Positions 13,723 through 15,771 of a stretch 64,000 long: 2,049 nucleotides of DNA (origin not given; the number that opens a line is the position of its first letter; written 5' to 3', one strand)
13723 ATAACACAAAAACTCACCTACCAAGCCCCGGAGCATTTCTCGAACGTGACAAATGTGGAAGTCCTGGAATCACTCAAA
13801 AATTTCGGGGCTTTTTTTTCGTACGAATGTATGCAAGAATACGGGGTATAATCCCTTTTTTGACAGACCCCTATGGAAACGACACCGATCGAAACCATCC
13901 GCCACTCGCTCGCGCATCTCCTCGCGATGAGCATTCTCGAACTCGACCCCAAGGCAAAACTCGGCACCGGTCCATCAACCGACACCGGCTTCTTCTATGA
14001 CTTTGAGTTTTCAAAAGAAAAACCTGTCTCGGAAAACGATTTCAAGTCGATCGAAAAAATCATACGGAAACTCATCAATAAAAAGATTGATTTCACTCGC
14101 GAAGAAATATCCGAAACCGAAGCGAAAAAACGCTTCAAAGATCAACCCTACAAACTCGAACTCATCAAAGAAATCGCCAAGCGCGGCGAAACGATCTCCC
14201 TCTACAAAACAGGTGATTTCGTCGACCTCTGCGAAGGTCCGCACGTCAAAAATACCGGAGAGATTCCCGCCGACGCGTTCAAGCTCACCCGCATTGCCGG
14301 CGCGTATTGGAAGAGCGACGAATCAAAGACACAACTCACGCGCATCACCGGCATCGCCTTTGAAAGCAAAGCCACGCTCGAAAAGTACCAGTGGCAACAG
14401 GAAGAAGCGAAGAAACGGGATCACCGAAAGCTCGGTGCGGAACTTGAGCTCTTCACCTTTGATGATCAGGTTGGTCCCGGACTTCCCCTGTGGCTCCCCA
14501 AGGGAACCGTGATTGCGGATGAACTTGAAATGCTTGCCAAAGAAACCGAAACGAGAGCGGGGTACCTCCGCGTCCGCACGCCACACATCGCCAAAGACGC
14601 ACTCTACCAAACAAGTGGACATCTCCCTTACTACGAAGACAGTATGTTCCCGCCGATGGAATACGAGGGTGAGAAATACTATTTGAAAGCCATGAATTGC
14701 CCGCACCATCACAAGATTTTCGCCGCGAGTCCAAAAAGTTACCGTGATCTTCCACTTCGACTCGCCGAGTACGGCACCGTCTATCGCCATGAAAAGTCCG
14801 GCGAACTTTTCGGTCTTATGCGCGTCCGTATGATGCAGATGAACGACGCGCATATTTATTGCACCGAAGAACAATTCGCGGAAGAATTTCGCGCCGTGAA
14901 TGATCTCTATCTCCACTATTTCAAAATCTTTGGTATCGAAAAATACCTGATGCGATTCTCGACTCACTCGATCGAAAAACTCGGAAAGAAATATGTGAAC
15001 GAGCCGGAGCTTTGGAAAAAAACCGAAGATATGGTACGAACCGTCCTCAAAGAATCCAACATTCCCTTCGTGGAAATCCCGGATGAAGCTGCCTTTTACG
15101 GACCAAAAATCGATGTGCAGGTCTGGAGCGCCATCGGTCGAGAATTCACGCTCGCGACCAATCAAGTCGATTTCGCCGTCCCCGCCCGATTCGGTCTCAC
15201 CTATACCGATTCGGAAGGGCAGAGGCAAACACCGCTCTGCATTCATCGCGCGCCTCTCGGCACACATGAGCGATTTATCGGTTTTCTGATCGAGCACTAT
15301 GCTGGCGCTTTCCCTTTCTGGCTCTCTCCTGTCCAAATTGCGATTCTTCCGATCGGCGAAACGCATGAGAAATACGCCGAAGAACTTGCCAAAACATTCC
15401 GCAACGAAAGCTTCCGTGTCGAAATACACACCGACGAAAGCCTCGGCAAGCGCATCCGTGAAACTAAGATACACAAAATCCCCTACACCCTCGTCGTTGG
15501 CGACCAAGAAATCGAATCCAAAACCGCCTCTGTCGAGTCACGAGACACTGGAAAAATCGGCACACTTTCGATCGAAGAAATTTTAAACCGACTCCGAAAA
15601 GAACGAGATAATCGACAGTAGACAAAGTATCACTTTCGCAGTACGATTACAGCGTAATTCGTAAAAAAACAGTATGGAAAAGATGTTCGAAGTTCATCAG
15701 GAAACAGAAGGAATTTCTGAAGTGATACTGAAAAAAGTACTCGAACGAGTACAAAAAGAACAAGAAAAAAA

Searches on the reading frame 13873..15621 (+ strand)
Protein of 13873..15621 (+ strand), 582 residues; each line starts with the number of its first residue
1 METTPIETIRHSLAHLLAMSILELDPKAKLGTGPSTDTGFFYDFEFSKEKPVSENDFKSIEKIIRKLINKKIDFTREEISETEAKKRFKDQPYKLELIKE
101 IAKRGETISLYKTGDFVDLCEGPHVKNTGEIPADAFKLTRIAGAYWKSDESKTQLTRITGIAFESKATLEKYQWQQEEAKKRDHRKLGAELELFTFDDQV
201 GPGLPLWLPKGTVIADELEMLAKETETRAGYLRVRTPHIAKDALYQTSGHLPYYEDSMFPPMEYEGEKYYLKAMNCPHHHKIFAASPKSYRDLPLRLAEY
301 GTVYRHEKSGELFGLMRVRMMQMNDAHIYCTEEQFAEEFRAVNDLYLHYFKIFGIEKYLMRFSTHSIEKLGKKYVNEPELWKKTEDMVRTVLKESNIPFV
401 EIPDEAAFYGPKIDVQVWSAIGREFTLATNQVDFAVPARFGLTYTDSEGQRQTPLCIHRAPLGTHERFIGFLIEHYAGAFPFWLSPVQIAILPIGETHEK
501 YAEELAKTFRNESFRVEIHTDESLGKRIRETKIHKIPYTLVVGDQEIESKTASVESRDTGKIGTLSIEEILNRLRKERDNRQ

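Call 42: search_protein_families(library=pfam, proteins=[window:13873-15621:+], max_evalue=0.001)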
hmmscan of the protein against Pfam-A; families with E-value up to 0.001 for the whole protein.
window:13873-15621:+ (582 aa): 3 families
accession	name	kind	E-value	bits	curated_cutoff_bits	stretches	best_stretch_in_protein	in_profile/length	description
PF00587.30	tRNA-synt_2b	-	2.6e-39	135.6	29.3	1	266-476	8-179/179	tRNA synthetase class II core domain (G, H, P, S and T)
PF03129.25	HGTP_anticodon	-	1.6e-21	76.7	21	1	488-576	1-93/94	Anticodon binding domain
PF07973.19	tRNA_SAD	-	1e-12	48.3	24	1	108-158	1-43/44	Threonyl and Alanyl tRNA synthetase second additional domain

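Call 43: find_homologous_proteins(query=window:13873-15621:+, max_evalue=1e-50)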
Query window:13873-15621:+ (582 aa): 8000 proteins with E <= 1e-50 among 8000 candidates; the best 120 are listed.
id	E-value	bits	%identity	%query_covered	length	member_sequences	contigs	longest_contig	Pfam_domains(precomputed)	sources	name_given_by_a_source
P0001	0.0e+0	1332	100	100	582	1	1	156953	PF03129.26,PF00587.31,PF07973.20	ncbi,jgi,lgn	-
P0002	0.0e+0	1278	95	100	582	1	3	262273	PF03129.26,PF00587.31,PF07973.20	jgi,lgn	jgi:threonyl-tRNA synthetase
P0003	0.0e+0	1277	95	100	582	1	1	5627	PF03129.26,PF00587.31,PF07973.20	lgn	-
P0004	0.0e+0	1237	92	100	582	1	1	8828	PF03129.26,PF00587.31,PF07973.20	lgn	-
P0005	0.0e+0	1156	86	100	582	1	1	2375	PF03129.26,PF00587.31,PF07973.20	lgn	-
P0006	0.0e+0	1115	82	100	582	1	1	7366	PF03129.26,PF00587.31,PF07973.20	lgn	-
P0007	9.3e-268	908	68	100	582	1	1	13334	PF03129.26,PF00587.31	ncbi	-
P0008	2.4e-267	906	68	99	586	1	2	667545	PF03129.26,PF00587.31,PF07973.20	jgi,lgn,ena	-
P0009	1.4e-265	901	70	95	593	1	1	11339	PF03129.26,PF00587.31,PF07973.20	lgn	-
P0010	5.9e-265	899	67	100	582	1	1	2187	PF03129.26,PF00587.31,PF07973.20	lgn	-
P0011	7.2e-265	898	65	100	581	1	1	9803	PF03129.26,PF00587.31,PF07973.20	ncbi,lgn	-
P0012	8.1e-265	898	65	100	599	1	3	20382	PF03129.26,PF00587.31,PF07973.20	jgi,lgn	jgi:threonyl-tRNA synthetase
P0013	8.6e-264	895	66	98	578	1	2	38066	PF03129.26,PF00587.31,PF07973.20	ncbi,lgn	-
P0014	1.5e-263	894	68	98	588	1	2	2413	PF03129.26,PF00587.31,PF07973.20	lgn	-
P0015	2.7e-263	893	66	98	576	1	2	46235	PF03129.26,PF00587.31,PF07973.20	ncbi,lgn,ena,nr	ncbi:MAG: threonine--tRNA ligase [Candidatus Pacebacteria bacterium]|nr:threonine--tRNA ligase [Cand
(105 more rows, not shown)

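Call 44: find_encoding_contigs(protein=P0002, flank=10000, max_places=3)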
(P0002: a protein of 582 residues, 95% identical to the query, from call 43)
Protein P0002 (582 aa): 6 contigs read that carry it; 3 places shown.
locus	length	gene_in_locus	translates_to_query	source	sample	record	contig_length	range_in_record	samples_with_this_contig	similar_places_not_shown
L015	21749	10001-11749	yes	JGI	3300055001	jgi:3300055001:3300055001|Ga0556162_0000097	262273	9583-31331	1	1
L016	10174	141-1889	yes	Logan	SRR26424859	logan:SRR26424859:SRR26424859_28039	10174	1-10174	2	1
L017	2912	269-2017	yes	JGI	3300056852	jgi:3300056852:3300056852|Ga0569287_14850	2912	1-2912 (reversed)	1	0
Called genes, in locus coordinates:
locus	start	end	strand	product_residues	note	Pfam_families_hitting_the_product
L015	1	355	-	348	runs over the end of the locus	-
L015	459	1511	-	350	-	-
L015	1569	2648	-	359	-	-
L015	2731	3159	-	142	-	PF00173:Cyt-b5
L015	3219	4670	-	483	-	PF03193:RsgA_GTPase (faint), PF00005:ABC_tran, PF02463:SMC_N (faint), PF13191:AAA_16 (faint), PF13555:AAA_29 (faint), PF13401:AAA_22 (faint), PF13304:AAA_21 (weak), PF00005:ABC_tran, +1 more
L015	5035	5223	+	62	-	-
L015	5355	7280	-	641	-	PF01807:Zn_ribbon_DnaG, PF08275:DNAG_N, PF13362:Toprim_3 (weak), PF13662:Toprim_4, PF01751:Toprim, PF13155:Toprim_2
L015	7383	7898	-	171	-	PF13399:LytR_C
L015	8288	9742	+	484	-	PF13196:DUF4012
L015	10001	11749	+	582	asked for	PF07973:tRNA_SAD, PF00587:tRNA-synt_2b, PF03129:HGTP_anticodon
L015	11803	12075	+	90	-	-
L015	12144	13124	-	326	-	PF03741:TerC, PF04332:DUF475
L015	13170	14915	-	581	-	-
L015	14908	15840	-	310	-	PF13672:PP2C_2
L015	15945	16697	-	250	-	-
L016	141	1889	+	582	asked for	PF07973:tRNA_SAD, PF00587:tRNA-synt_2b, PF03129:HGTP_anticodon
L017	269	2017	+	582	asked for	PF07973:tRNA_SAD, PF00587:tRNA-synt_2b, PF03129:HGTP_anticodon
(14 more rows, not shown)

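Call 45: find_encoding_contigs(protein=P0004, flank=10000, max_places=2)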
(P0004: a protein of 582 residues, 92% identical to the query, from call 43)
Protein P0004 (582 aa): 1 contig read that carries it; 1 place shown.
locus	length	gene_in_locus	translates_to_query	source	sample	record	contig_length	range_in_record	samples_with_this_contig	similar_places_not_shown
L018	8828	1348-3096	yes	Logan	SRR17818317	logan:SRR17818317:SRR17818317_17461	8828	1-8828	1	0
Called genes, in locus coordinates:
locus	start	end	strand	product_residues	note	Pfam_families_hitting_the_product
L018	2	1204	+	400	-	?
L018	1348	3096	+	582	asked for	PF07973:tRNA_SAD, PF00587:tRNA-synt_2b, PF03129:HGTP_anticodon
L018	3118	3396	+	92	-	-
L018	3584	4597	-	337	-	PF03741:TerC, PF04332:DUF475, PF03741:TerC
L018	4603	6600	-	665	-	PF00912:Transgly, PF00905:Transpeptidase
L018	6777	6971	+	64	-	-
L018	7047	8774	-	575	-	PF16158:N_BRCA1_IG (weak)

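Call 46: find_encoding_contigs(protein=P0006, flank=10000, max_places=2)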
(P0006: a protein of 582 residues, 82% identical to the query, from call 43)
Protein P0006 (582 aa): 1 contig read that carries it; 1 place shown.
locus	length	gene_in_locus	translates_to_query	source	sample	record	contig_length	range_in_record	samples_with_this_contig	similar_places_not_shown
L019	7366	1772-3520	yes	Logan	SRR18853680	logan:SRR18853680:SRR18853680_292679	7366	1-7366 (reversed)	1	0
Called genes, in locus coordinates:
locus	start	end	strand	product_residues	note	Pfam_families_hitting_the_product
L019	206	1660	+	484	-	PF13196:DUF4012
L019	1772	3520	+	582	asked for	PF07973:tRNA_SAD, PF00587:tRNA-synt_2b, PF03129:HGTP_anticodon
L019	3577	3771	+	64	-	-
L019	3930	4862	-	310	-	PF03741:TerC, PF04332:DUF475, PF03741:TerC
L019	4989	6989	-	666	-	PF00912:Transgly, PF00905:Transpeptidase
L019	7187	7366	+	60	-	?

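Call 49: find_encoding_contigs(protein=P0008, flank=10000, max_places=2)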
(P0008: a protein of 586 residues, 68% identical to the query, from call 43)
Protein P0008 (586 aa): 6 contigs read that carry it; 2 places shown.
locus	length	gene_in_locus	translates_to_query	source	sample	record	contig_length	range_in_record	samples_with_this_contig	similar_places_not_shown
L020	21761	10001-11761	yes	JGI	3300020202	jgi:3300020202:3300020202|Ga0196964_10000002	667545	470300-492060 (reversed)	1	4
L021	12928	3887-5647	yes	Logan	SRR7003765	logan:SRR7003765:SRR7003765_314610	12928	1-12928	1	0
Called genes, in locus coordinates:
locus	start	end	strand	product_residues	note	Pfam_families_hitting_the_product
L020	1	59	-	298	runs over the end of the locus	PF01029:NusB, PF00293:NUDIX (weak)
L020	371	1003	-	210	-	PF01351:RNase_HII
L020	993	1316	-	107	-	PF01035:DNA_binding_1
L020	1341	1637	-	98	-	-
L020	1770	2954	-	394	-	PF00817:IMS, PF11799:IMS_C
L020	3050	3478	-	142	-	PF01863:YgjP-like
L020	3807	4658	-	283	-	PF13387:Lnb_N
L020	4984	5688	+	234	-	-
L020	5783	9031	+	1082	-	PF02811:PHP, PF07733:DNA_pol3_alpha, PF17657:DNA_pol3_finger, PF14579:HHH_6, PF01336:tRNA_anti-codon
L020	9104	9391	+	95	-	-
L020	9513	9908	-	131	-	-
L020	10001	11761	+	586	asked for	PF07973:tRNA_SAD, PF00587:tRNA-synt_2b, PF03129:HGTP_anticodon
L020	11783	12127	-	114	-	-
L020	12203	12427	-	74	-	-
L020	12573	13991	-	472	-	-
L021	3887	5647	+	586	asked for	PF07973:tRNA_SAD, PF00587:tRNA-synt_2b, PF03129:HGTP_anticodon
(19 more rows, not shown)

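Call 50: find_encoding_contigs(protein=P0009, flank=10000, max_places=2)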
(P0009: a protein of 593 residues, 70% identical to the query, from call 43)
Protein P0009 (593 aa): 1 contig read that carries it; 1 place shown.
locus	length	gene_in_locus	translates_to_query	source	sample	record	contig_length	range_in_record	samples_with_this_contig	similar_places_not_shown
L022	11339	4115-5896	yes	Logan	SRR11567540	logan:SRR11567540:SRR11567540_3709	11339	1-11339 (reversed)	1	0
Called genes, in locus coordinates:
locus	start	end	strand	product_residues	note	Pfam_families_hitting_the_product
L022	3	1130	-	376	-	?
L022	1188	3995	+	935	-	PF00690:Cation_ATPase_N, PF00122:E1-E2_ATPase, PF13246:Cation_ATPase, PF00702:Hydrolase, PF00689:Cation_ATPase_C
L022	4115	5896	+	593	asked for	PF07973:tRNA_SAD, PF00587:tRNA-synt_2b, PF03129:HGTP_anticodon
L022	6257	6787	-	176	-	PF00588:SpoU_methylase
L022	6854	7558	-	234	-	-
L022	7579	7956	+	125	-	-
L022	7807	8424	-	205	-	PF00334:NDK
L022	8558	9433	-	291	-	PF00753:Lactamase_B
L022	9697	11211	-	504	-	PF13567:DUF4131, PF03772:Competence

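Call 67: find_encoding_contigs(protein=P0001, flank=1000, max_places=4)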
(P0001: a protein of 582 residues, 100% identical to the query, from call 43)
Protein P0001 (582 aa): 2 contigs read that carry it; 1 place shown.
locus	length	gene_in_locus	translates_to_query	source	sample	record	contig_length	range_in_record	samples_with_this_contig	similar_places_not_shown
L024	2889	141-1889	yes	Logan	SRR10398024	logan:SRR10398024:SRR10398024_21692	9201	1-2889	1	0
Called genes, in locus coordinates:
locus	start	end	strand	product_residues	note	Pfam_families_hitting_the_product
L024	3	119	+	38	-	?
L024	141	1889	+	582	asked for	PF07973:tRNA_SAD, PF00587:tRNA-synt_2b, PF03129:HGTP_anticodon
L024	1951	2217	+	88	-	-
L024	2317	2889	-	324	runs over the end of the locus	PF03741:TerC, PF04332:DUF475, PF03741:TerC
